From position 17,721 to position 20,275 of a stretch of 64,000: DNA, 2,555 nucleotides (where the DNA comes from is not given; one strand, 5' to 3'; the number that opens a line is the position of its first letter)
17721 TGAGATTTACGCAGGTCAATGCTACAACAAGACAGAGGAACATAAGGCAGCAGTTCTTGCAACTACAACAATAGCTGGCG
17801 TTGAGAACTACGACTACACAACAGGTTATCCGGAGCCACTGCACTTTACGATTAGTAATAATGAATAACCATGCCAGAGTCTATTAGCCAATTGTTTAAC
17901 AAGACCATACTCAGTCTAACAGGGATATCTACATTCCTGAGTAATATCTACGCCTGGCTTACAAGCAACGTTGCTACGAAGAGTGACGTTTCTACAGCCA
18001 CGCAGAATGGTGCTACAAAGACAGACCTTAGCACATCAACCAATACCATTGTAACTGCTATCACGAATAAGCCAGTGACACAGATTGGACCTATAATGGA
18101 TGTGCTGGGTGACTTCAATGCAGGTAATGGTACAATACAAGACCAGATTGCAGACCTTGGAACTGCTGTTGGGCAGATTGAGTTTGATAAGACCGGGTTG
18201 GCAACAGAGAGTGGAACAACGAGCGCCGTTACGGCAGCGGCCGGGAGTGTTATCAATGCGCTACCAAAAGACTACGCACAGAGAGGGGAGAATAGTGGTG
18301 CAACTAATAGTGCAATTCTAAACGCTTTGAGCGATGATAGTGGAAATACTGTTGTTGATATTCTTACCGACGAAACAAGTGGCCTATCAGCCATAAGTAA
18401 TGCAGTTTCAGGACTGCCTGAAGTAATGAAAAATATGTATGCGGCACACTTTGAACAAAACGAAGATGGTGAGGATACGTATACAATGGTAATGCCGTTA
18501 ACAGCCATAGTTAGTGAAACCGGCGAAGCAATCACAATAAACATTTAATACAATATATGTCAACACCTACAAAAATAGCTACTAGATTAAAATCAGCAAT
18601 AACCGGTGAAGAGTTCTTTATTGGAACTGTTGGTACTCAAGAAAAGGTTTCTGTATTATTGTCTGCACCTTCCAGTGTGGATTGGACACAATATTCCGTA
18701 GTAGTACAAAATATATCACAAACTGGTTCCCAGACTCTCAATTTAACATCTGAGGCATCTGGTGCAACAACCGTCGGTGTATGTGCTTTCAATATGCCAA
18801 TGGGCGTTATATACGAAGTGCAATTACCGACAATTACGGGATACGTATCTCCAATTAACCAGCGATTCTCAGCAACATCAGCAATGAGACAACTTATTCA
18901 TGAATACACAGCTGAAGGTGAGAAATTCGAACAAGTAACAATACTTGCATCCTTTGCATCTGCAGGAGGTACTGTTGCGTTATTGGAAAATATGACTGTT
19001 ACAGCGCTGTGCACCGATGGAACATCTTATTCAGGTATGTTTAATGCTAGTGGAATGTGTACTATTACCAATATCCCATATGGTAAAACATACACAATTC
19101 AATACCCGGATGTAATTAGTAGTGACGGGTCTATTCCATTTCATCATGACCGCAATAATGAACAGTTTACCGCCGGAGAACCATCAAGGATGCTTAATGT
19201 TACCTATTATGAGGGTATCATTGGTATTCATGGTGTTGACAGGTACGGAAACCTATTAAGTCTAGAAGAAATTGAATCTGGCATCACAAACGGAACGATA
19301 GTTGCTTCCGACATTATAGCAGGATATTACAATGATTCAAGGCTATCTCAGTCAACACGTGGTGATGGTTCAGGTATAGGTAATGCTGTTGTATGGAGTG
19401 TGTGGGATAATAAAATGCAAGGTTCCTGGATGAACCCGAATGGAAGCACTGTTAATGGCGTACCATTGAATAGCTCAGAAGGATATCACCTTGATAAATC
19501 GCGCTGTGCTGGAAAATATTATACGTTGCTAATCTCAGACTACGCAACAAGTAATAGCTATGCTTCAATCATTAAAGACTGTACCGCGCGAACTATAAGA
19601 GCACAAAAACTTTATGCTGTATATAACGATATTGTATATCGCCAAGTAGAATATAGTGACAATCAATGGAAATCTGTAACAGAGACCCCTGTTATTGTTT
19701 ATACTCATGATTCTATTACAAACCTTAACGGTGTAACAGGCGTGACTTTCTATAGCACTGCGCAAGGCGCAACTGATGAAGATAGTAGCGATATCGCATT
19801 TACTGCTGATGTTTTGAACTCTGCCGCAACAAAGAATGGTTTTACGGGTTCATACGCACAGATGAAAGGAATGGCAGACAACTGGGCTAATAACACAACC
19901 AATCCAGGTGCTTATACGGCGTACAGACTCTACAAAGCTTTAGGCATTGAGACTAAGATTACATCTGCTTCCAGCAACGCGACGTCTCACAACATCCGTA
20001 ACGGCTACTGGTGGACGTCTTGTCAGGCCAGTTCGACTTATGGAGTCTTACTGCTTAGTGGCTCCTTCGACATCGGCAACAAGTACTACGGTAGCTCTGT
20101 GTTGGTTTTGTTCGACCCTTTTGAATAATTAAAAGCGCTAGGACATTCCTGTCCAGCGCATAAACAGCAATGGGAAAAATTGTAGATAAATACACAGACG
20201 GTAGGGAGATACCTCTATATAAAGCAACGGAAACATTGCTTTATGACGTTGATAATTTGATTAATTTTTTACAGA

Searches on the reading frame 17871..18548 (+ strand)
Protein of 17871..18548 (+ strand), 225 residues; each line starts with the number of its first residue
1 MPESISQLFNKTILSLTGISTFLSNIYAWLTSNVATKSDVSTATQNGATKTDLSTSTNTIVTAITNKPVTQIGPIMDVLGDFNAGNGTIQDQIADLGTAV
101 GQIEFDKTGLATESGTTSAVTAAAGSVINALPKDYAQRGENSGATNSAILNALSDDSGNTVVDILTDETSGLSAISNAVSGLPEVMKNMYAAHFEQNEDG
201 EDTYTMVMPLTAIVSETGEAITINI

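Call 8: search_protein_families(library=pfam, proteins=[window:17871-18548:+], max_evalue=0.01)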
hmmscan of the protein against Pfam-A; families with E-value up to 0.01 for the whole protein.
window:17871-18548:+ (225 aa): 0 families

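Call 57: find_encoding_contigs(protein=window:17871-18548:+, flank=10000, max_places=10)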
Protein window:17871-18548:+ (225 aa): 4 contigs read that carry it; 2 places shown.
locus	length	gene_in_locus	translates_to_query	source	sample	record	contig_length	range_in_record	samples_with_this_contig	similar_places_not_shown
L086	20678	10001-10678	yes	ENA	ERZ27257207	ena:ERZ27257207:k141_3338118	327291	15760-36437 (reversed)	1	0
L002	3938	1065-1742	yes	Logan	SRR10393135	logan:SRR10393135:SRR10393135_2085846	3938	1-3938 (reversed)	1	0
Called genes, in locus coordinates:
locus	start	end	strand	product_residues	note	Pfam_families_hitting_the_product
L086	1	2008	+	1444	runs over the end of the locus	-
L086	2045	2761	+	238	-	-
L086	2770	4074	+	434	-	-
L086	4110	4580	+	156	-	-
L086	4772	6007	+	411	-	PF00078:RVT_1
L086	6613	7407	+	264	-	-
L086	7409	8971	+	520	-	-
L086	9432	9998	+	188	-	-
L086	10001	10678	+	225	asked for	-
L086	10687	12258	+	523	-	-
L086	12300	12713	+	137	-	-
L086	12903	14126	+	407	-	PF00078:RVT_1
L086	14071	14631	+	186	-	-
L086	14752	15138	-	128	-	PF22751:DUF488-N3a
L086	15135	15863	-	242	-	PF01467:CTP_transf_like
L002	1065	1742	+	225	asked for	-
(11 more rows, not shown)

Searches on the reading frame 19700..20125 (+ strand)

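Call 65: search_protein_families(library=pfam, proteins=[window:19700-20125:+], max_evalue=10)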
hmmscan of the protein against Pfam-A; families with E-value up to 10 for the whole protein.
window:19700-20125:+ (142 aa): 1 family
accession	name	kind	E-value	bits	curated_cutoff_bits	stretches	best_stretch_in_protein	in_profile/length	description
PF11038.14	DGF-1_5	-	0.15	12.6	25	1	36-71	41-75/120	Dispersed gene family protein 1, region 4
